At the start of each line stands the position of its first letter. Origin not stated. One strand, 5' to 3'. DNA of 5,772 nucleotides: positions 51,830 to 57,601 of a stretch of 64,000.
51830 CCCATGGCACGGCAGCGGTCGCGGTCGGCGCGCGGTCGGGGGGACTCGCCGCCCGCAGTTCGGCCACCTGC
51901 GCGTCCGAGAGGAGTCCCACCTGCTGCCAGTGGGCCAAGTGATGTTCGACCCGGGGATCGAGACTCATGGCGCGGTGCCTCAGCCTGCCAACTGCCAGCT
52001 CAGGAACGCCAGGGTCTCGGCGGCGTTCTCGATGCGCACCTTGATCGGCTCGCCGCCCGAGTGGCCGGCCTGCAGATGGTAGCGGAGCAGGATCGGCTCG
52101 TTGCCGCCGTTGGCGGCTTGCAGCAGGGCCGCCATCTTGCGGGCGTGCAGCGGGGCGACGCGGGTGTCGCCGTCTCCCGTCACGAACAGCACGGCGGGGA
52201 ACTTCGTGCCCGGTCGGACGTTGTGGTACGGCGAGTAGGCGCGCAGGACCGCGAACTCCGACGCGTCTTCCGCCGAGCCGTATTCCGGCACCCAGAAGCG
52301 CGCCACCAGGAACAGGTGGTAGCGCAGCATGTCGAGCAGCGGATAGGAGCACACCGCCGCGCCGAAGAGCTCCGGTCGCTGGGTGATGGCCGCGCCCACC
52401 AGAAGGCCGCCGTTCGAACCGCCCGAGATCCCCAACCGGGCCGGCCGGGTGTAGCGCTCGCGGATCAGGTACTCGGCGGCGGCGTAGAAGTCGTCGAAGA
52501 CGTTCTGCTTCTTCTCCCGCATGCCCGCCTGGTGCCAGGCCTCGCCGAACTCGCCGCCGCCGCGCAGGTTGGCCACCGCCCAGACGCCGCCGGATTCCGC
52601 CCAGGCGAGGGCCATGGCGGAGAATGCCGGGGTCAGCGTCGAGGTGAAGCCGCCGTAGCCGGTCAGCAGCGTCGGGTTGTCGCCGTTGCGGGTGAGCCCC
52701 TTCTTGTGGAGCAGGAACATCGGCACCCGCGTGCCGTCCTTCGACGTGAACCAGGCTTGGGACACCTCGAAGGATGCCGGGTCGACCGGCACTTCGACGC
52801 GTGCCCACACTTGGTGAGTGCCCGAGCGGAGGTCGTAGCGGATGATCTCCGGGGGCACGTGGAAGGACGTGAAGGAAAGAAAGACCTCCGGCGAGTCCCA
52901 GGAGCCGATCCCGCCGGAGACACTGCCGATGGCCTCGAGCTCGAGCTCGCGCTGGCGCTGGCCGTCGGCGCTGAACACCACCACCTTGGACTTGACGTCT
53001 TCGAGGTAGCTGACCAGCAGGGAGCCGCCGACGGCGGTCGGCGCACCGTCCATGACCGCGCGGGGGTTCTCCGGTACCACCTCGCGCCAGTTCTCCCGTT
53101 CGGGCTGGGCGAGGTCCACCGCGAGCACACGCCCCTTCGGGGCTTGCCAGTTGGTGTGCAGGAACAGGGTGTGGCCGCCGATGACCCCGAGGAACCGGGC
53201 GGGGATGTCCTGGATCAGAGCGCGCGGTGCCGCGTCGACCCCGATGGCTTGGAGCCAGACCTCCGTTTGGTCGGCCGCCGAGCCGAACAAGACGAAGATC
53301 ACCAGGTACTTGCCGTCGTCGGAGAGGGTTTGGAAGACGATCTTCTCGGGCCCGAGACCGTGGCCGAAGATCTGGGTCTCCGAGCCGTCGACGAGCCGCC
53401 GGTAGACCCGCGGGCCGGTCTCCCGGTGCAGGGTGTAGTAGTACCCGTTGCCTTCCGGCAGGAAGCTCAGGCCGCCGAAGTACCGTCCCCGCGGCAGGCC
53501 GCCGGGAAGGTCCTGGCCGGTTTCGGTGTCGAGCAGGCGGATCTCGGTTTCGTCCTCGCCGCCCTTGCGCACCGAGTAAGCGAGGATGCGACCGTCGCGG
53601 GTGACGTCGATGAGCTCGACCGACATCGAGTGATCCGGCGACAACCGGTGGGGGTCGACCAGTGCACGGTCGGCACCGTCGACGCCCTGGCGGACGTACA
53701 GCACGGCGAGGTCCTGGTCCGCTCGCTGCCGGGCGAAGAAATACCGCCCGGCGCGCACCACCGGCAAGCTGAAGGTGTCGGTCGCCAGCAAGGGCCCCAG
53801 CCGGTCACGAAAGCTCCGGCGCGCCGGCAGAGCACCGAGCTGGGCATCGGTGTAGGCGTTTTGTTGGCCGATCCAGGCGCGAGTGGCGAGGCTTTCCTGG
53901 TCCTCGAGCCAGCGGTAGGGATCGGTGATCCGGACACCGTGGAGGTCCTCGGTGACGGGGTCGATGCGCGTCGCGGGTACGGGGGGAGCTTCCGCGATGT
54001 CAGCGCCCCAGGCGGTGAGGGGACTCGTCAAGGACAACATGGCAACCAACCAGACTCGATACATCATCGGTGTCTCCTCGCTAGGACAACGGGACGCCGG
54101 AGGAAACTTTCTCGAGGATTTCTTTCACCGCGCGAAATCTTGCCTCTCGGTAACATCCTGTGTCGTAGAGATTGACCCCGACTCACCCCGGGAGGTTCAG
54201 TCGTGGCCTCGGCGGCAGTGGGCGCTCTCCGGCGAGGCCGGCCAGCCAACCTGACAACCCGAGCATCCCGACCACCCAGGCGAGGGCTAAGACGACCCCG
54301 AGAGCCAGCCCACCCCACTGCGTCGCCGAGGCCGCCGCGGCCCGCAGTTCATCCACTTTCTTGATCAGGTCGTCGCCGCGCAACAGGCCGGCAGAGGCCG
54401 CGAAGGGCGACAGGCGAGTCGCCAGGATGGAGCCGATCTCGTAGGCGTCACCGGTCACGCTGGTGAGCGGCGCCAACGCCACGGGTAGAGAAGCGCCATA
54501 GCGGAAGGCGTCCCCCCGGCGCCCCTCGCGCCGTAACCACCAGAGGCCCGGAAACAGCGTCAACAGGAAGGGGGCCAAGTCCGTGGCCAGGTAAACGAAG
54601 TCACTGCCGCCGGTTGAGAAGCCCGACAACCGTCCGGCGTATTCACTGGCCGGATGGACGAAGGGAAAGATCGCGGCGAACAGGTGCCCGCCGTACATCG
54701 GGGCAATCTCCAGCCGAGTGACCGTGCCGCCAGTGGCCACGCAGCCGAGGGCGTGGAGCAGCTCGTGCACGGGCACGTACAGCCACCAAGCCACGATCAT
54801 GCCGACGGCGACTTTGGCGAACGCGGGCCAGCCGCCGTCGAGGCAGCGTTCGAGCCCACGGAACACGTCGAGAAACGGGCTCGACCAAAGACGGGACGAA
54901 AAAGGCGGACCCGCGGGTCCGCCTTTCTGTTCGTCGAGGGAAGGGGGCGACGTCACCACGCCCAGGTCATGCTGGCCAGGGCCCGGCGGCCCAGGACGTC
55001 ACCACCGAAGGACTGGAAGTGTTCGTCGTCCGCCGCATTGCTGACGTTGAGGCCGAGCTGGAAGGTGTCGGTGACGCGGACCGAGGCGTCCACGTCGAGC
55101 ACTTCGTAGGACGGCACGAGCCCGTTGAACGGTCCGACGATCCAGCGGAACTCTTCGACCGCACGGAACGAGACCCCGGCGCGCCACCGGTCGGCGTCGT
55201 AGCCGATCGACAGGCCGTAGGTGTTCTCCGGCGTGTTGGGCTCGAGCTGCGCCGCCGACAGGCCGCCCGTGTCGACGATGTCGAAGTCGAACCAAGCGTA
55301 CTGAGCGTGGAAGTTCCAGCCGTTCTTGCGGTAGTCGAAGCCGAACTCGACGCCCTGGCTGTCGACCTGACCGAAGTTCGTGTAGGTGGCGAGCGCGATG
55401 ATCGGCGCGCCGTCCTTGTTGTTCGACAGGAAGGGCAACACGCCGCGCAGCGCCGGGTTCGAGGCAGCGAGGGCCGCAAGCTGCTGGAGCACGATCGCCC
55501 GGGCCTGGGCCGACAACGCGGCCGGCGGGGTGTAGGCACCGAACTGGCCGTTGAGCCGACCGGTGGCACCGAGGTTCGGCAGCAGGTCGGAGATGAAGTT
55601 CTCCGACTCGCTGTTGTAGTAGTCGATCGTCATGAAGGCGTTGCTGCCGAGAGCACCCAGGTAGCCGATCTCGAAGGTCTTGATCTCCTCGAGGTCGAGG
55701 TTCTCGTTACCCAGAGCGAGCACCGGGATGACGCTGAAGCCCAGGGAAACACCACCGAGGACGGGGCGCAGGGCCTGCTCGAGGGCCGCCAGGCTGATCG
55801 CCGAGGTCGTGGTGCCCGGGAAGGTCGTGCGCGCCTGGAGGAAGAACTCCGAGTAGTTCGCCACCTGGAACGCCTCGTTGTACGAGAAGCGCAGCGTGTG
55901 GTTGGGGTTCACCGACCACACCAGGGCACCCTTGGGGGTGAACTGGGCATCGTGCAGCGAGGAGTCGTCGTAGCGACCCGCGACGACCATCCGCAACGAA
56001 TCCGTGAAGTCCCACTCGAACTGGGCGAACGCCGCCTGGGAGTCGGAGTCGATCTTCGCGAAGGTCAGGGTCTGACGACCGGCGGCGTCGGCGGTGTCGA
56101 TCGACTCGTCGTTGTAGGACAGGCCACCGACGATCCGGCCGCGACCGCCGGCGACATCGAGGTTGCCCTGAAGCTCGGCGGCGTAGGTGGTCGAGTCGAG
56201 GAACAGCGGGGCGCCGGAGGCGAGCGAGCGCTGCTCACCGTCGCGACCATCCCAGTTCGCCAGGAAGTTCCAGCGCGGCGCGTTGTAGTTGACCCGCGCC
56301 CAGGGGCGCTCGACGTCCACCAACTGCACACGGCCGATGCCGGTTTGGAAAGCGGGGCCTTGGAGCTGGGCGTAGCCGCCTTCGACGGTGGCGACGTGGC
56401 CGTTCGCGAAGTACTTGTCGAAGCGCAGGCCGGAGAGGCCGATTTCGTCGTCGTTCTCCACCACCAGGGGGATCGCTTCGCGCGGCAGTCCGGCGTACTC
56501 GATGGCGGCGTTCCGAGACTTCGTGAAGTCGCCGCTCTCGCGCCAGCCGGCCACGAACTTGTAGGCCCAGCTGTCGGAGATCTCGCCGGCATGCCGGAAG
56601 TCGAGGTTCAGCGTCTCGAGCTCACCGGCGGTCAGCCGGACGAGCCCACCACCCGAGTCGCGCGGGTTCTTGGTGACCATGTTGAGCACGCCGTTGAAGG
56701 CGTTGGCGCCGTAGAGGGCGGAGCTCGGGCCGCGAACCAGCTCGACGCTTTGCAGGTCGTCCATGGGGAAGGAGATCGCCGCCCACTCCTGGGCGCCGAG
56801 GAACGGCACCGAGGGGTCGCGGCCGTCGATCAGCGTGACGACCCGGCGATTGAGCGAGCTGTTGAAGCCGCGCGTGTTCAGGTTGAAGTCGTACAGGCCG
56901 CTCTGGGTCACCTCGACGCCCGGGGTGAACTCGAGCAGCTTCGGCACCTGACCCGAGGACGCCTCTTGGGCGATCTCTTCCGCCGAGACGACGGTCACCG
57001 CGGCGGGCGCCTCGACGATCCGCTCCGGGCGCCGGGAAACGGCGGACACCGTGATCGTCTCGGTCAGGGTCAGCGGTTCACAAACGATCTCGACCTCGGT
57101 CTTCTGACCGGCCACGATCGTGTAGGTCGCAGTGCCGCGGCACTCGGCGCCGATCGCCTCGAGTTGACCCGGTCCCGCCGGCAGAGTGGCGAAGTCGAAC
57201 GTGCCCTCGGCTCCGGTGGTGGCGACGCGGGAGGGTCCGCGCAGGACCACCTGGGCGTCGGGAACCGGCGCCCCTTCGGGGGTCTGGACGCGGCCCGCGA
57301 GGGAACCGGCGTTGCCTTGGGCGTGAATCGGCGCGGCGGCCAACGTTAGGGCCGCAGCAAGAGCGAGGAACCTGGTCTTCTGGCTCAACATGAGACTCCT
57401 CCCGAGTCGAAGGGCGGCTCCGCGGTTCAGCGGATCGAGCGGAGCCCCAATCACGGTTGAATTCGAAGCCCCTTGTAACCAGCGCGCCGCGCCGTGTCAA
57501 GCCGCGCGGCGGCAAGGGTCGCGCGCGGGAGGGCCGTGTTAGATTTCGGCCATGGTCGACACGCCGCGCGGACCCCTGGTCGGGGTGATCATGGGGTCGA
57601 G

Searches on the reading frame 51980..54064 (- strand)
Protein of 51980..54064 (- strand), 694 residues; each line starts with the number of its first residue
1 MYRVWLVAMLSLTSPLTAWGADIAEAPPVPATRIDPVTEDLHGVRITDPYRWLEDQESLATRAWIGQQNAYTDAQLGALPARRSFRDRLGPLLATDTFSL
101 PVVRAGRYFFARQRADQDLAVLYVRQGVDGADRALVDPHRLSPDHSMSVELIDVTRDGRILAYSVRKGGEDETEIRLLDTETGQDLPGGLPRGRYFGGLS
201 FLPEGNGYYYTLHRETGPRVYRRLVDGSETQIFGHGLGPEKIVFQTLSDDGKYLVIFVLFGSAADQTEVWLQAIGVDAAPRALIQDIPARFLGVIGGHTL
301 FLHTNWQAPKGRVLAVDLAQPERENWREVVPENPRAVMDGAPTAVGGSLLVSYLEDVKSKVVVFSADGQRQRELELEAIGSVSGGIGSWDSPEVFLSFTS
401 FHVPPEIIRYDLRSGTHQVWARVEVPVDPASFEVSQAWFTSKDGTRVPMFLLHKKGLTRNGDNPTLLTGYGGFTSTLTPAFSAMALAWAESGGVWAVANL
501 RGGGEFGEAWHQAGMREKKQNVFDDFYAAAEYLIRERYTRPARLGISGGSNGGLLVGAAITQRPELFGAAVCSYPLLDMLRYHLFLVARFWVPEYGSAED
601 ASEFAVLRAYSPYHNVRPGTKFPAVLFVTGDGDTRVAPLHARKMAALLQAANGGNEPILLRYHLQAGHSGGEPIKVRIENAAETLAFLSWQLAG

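Call 74: search_protein_families(library=pfam, proteins=[window:51980-54064:-], max_evalue=0.00001)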
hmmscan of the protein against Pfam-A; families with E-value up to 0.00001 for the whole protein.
window:51980-54064:- (694 aa): 2 families
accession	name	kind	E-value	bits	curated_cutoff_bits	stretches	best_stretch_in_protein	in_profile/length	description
PF02897.21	Peptidase_S9_N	-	2e-73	248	24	1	31-421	3-412/414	Prolyl oligopeptidase, N-terminal beta-propeller domain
PF00326.27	Peptidase_S9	-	1.9e-52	178.3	22.6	1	480-692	2-210/213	Prolyl oligopeptidase family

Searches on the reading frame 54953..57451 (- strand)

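Call 74: search_protein_families(library=pfam, proteins=[window:54953-57451:-], max_evalue=0.00001)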
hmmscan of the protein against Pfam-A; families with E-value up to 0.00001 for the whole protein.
window:54953-57451:- (832 aa): 3 families
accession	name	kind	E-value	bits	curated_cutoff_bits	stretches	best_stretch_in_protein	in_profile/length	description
PF00593.30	TonB_dep_Rec_b-barrel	-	2.7e-37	130.1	27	1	386-805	83-435/436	TonB dependent receptor-like, beta-barrel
PF07715.20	Plug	-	2.1e-19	70.4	23.9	1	146-255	3-107/107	TonB-dependent Receptor Plug Domain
PF13620.12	CarboxypepD_reg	-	1.6e-10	41.6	32.3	1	50-123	1-80/82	Carboxypeptidase regulatory-like domain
